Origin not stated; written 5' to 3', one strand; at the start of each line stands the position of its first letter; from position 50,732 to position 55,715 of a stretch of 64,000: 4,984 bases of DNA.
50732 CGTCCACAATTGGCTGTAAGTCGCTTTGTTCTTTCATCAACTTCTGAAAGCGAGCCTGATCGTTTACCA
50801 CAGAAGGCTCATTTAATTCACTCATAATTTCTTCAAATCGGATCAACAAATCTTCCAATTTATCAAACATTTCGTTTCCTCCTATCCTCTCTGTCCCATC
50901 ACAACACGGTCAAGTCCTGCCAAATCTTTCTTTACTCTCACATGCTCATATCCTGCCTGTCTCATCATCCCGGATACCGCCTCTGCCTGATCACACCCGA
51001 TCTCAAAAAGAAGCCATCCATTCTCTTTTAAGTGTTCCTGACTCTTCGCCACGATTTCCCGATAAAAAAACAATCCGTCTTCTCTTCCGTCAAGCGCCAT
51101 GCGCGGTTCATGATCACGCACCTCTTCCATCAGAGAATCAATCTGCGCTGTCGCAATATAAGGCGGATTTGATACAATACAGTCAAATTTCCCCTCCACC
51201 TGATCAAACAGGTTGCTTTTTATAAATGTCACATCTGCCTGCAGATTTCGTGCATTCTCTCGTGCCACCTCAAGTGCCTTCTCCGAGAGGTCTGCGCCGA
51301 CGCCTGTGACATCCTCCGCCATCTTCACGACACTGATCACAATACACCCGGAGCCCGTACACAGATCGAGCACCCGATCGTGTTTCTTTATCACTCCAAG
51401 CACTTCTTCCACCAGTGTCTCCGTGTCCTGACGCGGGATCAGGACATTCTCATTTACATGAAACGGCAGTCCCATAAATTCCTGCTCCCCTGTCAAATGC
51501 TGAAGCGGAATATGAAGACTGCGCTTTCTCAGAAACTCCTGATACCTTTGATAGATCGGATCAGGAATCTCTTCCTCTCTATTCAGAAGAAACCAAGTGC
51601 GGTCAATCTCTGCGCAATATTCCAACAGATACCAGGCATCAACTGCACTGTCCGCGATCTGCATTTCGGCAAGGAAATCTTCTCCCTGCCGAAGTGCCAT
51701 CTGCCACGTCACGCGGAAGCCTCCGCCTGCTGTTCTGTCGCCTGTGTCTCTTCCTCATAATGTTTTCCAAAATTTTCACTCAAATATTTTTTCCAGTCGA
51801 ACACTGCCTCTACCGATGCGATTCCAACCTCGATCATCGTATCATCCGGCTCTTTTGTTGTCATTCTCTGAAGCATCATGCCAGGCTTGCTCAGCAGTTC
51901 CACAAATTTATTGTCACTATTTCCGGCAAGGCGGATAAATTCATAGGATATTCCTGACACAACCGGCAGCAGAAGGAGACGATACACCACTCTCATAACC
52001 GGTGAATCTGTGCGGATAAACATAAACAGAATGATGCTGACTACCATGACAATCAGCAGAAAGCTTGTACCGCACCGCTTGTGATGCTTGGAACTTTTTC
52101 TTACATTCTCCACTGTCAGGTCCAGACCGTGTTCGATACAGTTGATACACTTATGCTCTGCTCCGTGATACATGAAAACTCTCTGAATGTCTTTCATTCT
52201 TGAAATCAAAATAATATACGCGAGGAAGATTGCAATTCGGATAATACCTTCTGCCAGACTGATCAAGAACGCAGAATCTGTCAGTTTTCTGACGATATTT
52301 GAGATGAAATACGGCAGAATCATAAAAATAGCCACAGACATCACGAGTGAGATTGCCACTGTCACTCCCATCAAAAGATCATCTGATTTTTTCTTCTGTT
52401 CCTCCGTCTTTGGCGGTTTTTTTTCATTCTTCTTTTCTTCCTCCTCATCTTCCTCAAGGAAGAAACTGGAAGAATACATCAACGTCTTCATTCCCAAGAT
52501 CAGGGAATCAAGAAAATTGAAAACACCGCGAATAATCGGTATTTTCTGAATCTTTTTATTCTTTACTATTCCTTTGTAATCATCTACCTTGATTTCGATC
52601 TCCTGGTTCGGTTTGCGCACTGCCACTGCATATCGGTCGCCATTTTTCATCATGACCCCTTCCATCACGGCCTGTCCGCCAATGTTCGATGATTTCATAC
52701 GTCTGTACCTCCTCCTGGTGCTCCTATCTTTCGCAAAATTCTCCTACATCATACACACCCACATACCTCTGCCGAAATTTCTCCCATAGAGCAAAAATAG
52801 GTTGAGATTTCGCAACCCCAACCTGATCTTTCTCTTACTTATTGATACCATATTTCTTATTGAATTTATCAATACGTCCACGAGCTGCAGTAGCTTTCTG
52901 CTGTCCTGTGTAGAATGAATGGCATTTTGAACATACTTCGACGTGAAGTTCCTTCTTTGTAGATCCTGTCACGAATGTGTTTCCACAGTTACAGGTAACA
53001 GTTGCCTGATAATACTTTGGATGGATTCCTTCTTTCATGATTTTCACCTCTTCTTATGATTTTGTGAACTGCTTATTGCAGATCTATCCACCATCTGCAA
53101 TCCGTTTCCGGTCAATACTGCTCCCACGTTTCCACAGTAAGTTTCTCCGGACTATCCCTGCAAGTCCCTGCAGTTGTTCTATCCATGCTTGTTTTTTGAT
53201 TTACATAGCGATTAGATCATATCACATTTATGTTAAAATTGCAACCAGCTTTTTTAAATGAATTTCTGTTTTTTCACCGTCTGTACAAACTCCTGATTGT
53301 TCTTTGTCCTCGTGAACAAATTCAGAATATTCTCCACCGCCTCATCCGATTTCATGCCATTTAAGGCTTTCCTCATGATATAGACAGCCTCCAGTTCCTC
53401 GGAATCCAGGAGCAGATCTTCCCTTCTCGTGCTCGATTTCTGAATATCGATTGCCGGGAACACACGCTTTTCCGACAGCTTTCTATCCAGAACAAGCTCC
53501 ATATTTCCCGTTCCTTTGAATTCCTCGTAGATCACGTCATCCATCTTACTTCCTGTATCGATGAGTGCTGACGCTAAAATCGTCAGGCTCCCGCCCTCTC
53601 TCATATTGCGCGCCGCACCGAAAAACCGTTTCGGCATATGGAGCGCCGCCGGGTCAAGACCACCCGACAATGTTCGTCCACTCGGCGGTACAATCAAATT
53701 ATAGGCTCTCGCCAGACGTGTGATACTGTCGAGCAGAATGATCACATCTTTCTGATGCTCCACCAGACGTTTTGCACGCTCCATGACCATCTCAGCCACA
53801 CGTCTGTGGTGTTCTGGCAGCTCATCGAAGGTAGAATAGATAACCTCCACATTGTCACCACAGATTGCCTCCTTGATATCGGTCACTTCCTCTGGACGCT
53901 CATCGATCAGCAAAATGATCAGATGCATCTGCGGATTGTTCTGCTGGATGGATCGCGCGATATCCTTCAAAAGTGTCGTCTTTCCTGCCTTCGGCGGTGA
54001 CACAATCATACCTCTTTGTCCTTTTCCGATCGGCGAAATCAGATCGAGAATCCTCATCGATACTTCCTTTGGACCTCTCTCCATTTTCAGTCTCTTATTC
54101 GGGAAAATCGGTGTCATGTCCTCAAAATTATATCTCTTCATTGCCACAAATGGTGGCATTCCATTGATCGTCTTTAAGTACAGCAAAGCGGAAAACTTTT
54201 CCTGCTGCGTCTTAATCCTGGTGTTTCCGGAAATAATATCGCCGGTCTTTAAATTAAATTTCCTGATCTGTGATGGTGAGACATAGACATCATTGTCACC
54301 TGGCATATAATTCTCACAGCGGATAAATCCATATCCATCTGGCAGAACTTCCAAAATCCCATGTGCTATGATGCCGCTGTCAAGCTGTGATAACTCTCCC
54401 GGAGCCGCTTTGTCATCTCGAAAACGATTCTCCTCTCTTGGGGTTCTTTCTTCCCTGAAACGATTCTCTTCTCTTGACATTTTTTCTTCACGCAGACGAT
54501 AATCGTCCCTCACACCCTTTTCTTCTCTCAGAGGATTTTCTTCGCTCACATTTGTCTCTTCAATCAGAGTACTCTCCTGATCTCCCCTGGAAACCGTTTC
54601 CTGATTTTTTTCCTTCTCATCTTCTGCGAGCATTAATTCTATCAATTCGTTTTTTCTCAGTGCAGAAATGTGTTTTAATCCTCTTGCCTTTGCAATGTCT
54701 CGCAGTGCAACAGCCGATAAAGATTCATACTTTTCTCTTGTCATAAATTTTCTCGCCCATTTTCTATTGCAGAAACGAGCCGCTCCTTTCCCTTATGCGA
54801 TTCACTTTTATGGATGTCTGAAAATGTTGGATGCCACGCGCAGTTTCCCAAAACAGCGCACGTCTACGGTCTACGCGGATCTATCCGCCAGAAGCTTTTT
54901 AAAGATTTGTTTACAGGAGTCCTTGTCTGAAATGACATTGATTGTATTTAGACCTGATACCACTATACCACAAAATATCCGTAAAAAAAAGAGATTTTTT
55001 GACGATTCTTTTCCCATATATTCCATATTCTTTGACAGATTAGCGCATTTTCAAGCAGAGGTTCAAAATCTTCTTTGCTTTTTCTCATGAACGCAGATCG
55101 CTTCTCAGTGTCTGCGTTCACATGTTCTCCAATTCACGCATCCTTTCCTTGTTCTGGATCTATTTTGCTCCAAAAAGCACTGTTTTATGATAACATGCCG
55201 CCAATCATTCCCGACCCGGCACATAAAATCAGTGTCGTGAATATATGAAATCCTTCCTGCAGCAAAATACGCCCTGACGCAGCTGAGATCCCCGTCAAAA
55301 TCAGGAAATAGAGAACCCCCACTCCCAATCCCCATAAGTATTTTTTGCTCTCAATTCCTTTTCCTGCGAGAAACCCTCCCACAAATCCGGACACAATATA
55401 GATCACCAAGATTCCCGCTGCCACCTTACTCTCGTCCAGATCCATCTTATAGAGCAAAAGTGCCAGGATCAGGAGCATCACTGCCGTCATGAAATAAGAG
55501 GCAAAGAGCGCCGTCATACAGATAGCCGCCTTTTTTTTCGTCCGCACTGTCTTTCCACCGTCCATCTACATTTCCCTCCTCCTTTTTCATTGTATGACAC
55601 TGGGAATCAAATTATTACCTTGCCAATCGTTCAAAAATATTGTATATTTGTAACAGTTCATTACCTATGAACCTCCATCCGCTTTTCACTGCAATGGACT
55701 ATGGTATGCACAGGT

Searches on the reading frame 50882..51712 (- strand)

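Call 7: search_protein_families(library=pfam, proteins=[window:50882-51712:-], max_evalue=0.001)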
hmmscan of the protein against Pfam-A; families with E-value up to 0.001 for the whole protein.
window:50882-51712:- (276 aa): 14 families
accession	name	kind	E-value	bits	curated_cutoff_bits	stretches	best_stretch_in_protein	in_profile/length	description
PF17827.6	PrmC_N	-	4.2e-20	72.5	23.4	1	6-75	2-71/71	PrmC N-terminal domain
PF05175.20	MTS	-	8.7e-17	61.7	23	1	108-192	30-115/170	Methyltransferase small domain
PF13847.12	Methyltransf_31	-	4.6e-13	49.5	27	1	108-199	1-98/145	Methyltransferase domain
PF13649.12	Methyltransf_25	-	1.4e-10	42.1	27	1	114-200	1-91/97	Methyltransferase domain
PF06325.19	PrmA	-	6.7e-09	36.1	22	1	106-198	157-246/296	Ribosomal protein L11 methyltransferase (PrmA)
PF03602.21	Cons_hypoth95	-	1.3e-06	28.7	24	1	110-201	41-139/182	Conserved hypothetical protein 95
PF08242.18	Methyltransf_12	-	2.1e-06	28.8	30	1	115-200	1-90/98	Methyltransferase domain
PF13489.12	Methyltransf_23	-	2.4e-06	27.8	27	1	100-238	12-118/164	Methyltransferase domain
PF01170.24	UPF0020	-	3.6e-06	27.2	22.3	1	135-186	77-132/197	RMKL-like, methyltransferase domain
PF07669.17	Eco57I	-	6.7e-06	26.7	25.3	1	153-195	55-94/171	Eco57I restriction-modification methylase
PF01209.24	Ubie_methyltran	-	1.5e-05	24.9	20.1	1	109-178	46-119/233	ubiE/COQ5 methyltransferase family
PF08241.18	Methyltransf_11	-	0.00011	23.2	21.2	1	115-182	1-67/95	Methyltransferase domain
PF02384.22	N6_Mtase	-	0.0003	20.6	20.4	1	97-197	35-147/311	N-6 DNA Methylase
PF02475.24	TRM5-TYW2_MTfase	-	0.00093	19.6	28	0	104-201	30-130/164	TRM5/TYW2 methyltransferase domain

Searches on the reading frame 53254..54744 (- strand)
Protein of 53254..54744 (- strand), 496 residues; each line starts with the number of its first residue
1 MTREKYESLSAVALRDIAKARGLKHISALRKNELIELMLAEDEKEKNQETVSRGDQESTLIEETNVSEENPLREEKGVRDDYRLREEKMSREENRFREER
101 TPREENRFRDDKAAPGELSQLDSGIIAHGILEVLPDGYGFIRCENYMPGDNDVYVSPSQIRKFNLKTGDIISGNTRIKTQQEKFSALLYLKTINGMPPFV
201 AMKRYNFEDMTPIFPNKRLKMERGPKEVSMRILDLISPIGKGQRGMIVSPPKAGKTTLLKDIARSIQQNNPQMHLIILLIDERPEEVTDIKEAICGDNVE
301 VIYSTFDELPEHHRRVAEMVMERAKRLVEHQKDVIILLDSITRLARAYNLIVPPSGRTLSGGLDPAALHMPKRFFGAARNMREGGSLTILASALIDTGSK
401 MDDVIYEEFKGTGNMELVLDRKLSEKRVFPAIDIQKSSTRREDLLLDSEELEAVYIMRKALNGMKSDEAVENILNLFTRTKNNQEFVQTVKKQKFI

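Call 7: search_protein_families(library=pfam, proteins=[window:53254-54744:-], max_evalue=0.001)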
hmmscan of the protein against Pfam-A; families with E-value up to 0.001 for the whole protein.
window:53254-54744:- (496 aa): 6 families
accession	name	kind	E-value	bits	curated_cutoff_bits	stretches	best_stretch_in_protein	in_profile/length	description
PF07497.18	Rho_RNA_bind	-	3.4e-32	110.5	27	1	128-198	2-72/73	Rho termination factor, RNA-binding domain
PF00006.31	ATP-synt_ab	-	3.3e-27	96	29.5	1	230-438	2-212/213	ATP synthase alpha/beta family, nucleotide-binding domain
PF07498.18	Rho_N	-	1.5e-05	25.3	24.9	1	7-36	3-32/43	Rho termination factor, N-terminal domain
PF19568.5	Spore_III_AA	-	2.3e-05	24.1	27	1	232-285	134-188/306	Sporulation stage III, protein AA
PF08206.17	OB_RNB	-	0.00016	21.8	24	0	129-162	1-31/58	Ribonuclease B OB domain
PF22707.2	S1CSD-TOTE-2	-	0.00059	20.2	27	0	128-183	4-50/60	S1/CSD-like domain 2 of the TOTE conflict systems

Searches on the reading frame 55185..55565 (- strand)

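Call 7: search_protein_families(library=pfam, proteins=[window:55185-55565:-], max_evalue=0.001)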
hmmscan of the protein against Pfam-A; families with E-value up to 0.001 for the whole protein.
window:55185-55565:- (126 aa): 1 family
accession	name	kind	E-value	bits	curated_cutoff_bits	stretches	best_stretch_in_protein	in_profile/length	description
PF12670.12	DUF3792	-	1.9e-29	102.6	31.3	1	16-126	5-115/115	Protein of unknown function (DUF3792)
